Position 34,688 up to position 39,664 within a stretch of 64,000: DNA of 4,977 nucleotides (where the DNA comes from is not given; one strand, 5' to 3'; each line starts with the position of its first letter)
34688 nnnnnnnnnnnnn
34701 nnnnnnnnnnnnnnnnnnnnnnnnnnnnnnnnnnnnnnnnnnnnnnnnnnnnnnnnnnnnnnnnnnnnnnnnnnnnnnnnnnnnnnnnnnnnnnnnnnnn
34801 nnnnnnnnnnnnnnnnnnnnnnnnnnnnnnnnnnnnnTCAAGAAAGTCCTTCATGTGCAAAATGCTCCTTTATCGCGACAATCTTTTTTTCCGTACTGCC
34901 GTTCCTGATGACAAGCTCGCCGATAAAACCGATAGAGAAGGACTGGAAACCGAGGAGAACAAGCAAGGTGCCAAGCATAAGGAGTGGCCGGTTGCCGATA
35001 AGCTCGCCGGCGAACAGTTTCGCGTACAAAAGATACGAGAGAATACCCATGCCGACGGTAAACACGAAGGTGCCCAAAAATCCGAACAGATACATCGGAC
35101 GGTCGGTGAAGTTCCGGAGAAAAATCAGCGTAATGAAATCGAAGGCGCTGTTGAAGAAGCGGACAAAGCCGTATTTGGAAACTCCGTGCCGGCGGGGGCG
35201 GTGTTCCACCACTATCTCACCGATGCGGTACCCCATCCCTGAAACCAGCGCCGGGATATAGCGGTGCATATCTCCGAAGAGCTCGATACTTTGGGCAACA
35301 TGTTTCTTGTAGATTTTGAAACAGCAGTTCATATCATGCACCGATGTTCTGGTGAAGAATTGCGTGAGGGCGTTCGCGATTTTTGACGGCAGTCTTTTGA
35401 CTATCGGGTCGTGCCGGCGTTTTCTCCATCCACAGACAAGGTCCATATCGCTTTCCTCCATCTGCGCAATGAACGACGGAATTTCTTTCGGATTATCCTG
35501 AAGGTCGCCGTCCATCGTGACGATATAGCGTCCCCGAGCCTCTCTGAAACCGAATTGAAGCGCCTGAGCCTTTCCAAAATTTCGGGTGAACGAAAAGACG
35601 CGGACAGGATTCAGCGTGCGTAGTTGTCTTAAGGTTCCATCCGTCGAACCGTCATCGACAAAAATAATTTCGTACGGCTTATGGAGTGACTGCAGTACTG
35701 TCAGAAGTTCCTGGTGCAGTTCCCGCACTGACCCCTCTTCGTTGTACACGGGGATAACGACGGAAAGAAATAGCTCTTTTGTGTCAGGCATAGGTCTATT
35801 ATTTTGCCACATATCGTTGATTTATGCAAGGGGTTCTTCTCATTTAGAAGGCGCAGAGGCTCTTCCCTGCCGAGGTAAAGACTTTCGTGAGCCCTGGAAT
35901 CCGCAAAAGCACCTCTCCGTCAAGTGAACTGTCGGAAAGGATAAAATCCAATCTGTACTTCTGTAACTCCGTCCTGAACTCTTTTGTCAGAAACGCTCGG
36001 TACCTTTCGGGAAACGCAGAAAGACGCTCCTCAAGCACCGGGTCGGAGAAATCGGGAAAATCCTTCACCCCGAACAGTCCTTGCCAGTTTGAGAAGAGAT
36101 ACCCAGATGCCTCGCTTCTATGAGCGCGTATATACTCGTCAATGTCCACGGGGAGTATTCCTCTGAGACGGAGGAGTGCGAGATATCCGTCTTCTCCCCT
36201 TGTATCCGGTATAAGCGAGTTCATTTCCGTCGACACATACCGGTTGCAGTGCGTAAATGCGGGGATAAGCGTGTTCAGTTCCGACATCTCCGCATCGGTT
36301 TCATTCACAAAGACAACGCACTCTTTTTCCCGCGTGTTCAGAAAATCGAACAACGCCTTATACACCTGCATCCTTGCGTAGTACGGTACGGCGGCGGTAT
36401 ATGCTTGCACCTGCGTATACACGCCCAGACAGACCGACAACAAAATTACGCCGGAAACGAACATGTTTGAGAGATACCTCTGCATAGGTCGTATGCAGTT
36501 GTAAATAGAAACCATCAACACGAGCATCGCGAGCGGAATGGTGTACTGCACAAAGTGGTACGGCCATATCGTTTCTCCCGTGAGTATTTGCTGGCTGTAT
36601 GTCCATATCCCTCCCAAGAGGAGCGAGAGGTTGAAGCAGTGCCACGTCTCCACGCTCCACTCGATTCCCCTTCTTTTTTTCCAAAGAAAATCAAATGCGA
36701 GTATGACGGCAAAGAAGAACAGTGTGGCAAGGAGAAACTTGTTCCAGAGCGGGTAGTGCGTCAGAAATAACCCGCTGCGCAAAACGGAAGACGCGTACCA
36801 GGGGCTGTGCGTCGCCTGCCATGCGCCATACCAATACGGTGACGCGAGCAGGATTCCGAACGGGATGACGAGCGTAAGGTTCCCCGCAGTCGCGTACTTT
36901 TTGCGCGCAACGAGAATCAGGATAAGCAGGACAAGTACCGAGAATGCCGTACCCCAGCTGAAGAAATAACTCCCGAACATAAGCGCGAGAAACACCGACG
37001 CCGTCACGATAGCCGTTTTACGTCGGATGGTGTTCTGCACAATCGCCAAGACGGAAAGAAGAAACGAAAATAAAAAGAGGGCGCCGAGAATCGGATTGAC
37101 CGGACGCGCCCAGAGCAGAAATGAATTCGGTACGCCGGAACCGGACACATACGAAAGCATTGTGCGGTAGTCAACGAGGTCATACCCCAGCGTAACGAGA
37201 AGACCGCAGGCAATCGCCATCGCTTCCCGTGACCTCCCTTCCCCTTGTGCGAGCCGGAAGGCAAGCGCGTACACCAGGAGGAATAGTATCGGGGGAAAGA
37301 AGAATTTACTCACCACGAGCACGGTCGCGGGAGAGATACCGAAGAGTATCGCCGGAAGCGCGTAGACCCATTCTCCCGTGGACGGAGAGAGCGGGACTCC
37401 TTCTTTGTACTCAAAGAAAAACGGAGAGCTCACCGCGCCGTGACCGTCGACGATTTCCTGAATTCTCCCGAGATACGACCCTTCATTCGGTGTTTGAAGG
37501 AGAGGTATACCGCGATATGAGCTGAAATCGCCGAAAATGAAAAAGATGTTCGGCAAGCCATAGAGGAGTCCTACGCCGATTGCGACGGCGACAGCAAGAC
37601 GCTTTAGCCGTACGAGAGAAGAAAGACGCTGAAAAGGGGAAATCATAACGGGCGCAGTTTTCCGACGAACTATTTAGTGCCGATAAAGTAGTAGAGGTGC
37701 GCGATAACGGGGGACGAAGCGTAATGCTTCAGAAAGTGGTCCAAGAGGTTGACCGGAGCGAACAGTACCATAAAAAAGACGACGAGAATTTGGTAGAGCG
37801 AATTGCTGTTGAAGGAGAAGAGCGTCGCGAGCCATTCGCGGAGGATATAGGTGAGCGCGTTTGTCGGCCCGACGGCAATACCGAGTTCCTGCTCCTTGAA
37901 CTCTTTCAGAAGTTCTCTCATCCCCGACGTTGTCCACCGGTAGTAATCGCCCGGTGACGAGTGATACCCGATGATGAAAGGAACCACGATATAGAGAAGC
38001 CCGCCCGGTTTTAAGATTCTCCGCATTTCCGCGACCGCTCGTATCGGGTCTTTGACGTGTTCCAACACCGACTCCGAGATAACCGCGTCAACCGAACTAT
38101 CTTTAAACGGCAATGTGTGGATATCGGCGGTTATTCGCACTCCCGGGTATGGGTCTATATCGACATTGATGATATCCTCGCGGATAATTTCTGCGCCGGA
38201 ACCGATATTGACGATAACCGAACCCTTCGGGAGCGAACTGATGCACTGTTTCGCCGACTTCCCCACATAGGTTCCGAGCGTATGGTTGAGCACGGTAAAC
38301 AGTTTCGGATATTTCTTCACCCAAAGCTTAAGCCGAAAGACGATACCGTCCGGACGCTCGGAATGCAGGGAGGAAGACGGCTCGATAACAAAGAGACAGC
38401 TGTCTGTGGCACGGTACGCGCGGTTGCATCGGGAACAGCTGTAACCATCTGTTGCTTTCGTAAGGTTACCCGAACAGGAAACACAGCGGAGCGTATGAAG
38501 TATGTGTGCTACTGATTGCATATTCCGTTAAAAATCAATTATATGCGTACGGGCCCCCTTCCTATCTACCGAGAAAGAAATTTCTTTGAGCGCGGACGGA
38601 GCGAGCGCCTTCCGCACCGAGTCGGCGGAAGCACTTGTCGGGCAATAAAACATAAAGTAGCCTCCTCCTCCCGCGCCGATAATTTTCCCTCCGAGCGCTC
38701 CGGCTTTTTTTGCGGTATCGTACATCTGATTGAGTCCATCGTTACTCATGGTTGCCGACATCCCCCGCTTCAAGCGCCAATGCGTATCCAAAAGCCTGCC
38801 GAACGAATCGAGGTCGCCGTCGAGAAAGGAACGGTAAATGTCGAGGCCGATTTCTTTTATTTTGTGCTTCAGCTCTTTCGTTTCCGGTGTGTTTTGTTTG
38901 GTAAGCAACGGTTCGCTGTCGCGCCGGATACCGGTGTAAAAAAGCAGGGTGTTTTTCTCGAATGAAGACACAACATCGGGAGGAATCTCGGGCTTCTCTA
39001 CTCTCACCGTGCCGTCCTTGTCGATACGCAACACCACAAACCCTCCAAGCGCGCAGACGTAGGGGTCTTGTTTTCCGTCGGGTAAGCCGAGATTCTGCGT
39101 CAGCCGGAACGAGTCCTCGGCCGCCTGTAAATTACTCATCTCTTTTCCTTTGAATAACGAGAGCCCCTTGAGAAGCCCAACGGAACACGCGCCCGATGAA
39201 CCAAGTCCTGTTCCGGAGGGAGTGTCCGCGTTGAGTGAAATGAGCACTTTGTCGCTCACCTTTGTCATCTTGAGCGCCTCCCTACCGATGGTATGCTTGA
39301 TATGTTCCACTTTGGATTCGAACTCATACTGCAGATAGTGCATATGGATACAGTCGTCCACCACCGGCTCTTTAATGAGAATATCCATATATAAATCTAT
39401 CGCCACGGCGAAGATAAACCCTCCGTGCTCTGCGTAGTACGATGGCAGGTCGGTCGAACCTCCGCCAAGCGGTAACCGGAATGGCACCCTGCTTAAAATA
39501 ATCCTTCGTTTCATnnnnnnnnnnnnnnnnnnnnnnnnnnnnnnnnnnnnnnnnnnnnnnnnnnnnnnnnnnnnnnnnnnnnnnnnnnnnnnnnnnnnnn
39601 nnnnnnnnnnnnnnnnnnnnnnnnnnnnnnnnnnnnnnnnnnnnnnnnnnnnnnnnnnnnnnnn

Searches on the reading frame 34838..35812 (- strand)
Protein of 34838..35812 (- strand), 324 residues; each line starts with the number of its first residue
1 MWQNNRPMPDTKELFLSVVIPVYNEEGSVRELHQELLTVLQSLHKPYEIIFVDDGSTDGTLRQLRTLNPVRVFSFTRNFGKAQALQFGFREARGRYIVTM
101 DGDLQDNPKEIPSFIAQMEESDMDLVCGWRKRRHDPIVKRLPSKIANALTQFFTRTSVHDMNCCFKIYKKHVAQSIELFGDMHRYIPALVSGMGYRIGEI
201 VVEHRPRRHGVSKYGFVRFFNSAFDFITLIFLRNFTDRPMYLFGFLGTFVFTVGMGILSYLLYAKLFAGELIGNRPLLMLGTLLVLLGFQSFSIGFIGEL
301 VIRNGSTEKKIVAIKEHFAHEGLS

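Call 6: search_protein_families(library=pfam, proteins=[window:34838-35812:-], max_evalue=0.001)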
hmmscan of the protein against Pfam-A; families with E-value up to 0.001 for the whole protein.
window:34838-35812:- (324 aa): 3 families
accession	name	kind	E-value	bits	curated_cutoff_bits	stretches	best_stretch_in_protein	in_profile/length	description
PF00535.33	Glycos_transf_2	-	3.4e-35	121.9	23.3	1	17-174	1-165/168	Glycosyl transferase family 2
PF10111.15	Glyco_tranf_2_2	-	9.5e-07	29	27.3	1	17-104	1-92/276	Glycosyltransferase like family 2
PF13641.12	Glyco_tranf_2_3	-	0.00029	21.4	27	1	16-128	3-121/230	Glycosyltransferase like family 2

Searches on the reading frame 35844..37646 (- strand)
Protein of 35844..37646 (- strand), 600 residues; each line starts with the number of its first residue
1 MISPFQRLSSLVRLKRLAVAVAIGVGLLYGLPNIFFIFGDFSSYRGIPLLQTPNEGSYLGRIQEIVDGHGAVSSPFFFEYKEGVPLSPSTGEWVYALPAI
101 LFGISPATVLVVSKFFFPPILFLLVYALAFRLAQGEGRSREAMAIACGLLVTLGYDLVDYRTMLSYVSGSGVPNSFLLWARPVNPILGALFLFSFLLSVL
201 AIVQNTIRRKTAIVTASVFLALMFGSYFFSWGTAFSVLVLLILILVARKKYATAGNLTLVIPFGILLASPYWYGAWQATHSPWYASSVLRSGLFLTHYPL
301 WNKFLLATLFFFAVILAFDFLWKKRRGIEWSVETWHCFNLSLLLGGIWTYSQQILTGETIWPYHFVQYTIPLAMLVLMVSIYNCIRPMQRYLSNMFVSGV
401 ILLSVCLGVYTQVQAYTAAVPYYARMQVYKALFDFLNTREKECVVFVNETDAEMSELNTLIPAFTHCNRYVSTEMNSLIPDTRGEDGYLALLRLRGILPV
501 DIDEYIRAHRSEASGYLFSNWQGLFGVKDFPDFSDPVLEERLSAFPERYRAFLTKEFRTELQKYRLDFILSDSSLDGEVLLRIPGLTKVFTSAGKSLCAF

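Call 6: search_protein_families(library=pfam, proteins=[window:35844-37646:-], max_evalue=0.001)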
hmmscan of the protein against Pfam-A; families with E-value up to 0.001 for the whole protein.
window:35844-37646:- (600 aa): 0 families

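Call 29: search_protein_families(library=ncbifam, proteins=[window:35844-37646:-], max_evalue=0.001)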
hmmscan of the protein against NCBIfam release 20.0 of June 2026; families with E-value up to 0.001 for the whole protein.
window:35844-37646:- (600 aa): 0 families
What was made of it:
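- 35844..37646 (-): 600-aa polytopic membrane protein with no family assignment. In related genomes it lies directly upstream of the C-methyltransferase. Here it is displaced by about 6 kb of inserted genes. Possible transferase or polymerase for the sugar. No Pfam or NCBIfam hit (calls 6, 29).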

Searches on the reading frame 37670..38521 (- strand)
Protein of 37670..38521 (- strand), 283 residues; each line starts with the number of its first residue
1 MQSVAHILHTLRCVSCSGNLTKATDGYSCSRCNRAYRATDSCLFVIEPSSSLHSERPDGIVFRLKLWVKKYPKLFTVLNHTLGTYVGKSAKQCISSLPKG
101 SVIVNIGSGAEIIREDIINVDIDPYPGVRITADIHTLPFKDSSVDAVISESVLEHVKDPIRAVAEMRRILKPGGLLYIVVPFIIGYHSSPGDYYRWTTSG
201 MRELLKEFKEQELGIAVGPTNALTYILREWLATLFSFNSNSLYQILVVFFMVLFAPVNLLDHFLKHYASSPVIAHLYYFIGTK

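Call 6: search_protein_families(library=pfam, proteins=[window:37670-38521:-], max_evalue=0.001)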
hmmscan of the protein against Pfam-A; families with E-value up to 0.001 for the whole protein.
window:37670-38521:- (283 aa): 7 families
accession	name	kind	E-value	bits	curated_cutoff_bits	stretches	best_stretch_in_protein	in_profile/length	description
PF08241.18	Methyltransf_11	-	6.6e-16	59.2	21.2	1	130-178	47-95/95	Methyltransferase domain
PF13649.12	Methyltransf_25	-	1.8e-08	35.4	27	1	130-174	51-97/97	Methyltransferase domain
PF13847.12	Methyltransf_31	-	8.9e-08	32.4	27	1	132-181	61-112/145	Methyltransferase domain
PF13489.12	Methyltransf_23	-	9.5e-08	32.4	27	1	119-182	49-120/164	Methyltransferase domain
PF08242.18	Methyltransf_12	-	7.7e-07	30.2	30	1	133-176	54-98/98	Methyltransferase domain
PF05148.21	Methyltransf_8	-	2.2e-06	28.1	27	1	96-178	69-156/219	Hypothetical methyltransferase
PF01209.24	Ubie_methyltran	-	0.00019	21.3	20.1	1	131-179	104-152/233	ubiE/COQ5 methyltransferase family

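Call 29: search_protein_families(library=ncbifam, proteins=[window:37670-38521:-], max_evalue=0.001)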
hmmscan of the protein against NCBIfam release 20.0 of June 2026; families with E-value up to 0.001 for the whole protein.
window:37670-38521:- (283 aa): 17 families
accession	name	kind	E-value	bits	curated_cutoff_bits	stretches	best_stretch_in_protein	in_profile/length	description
NF045667.1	MTase_DVU1556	equivalog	4.1e-10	39.5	155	1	129-178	70-119/213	DVU_1556 family methyltransferase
NF008823.0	PRK11873.1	subfamily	4.3e-08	33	263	1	132-178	135-181/272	arsenite methyltransferase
NF047649.1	MTase_UXPK_star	exception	1.1e-07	31.2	460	1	103-178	105-181/283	methyltransferase/UXPK-star double selenoprotein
NF040539.1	AST_met_ArsM_2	exception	2.9e-07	30.6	240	1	131-176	116-161/262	putative arsinothricin biosynthesis methyltransferase ArsM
NF041536.1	ArsM_DUF2284_UU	exception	3e-07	29.2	575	1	129-183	130-185/459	arsenite methyltransferase/DUF2284 domain selenoprotein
NF041537.1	ArsM_AhpD_UU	exception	5.5e-07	28.7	510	1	133-179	135-181/345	arsenite methyltransferase/AhpD domain selenoprotein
NF001241.0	PRK00216.1-2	equivalog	8.5e-07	28.8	327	1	130-178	99-147/231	demethylmenaquinone methyltransferase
TIGR02072.1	BioC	equivalog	1.3e-06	28.4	184.95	1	130-177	84-131/244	malonyl-ACP O-methyltransferase BioC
TIGR01934.1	MenG_MenH_UbiE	subfamily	1.4e-05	24.5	158.35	1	130-179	93-142/223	ubiquinone/menaquinone biosynthesis methyltransferase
NF052510.1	methyltran_MpqE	exception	1.8e-05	24.2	335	1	131-176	104-149/234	methyl-plastoquinone biosynthesis methyltransferase MpqE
NF001240.0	PRK00216.1-1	equivalog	5.2e-05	22.4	378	1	130-178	120-168/251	bifunctional demethylmenaquinone methyltransferase/2-methoxy-6-polyprenyl-1,4-benzoquinol methylase UbiE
NF001243.0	PRK00216.1-4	equivalog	6.8e-05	22.3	235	1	132-196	105-172/237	demethylmenaquinone methyltransferase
NF045823.1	PthPhpthDimycoMt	equivalog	9.9e-05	21.6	300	1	130-176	118-164/256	phthiotriol/phenolphthiotriol dimycocerosates methyltransferase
NF001244.0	PRK00216.1-5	equivalog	0.00011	21.5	216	1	130-179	105-154/236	bifunctional demethylmenaquinone methyltransferase/2-methoxy-6-polyprenyl-1,4-benzoquinol methylase UbiE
TIGR02752.1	MenG_heptapren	equivalog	0.00028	20.5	419.85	1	135-195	106-169/231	demethylmenaquinone methyltransferase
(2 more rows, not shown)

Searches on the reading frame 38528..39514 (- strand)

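Call 6: search_protein_families(library=pfam, proteins=[window:38528-39514:-], max_evalue=0.001)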
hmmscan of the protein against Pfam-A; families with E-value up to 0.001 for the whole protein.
window:38528-39514:- (328 aa): 2 families
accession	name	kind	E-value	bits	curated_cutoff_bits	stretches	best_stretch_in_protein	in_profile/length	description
PF08544.19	GHMP_kinases_C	-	2.8e-10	40.9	21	1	229-304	4-79/85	GHMP kinases C terminal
PF00288.32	GHMP_kinases_N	-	6.4e-09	36.4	22.3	1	85-158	15-87/87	GHMP kinases N terminal domain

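Call 29: search_protein_families(library=ncbifam, proteins=[window:38528-39514:-], max_evalue=0.001)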
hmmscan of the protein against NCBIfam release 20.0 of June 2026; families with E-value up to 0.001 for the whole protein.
window:38528-39514:- (328 aa): 10 families
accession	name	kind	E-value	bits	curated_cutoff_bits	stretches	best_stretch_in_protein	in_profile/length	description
NF049969.1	GlMnHpPKinHddA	equivalog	2.7e-36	125.7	600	1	5-291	2-304/338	D-glycero-D-manno-heptose 7-phosphate kinase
NF009948.0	PRK13412.1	equivalog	8.6e-29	99.8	721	1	91-317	728-961/974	bifunctional fucokinase/fucose-1-phosphate guanylyltransferase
NF003036.0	PRK03926.1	equivalog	6.2e-18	64.9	403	1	36-322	26-297/302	mevalonate kinase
TIGR00549.1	mevalon_kin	equivalog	8e-18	64.9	163.05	1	36-288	21-274/276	mevalonate kinase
NF003006.0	PRK03817.1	equivalog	1.1e-08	34.5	443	1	214-288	235-310/352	galactokinase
NF002288.1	PRK01212.1-4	equivalog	5.5e-06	25.6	194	0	34-127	17-114/303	homoserine kinase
NF001816.0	PRK00555.1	equivalog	7.9e-06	25.1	509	0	224-304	258-336/363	galactokinase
NF003705.0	PRK05322.1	equivalog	0.00021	20.1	385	0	212-285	268-343/388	galactokinase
TIGR00131.1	gal_kin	equivalog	0.00023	20.2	226.65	0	215-305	272-363/388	galactokinase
TIGR01920.1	Shik_kin_archae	equivalog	0.00047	19.6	126.85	1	37-144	19-124/266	shikimate kinase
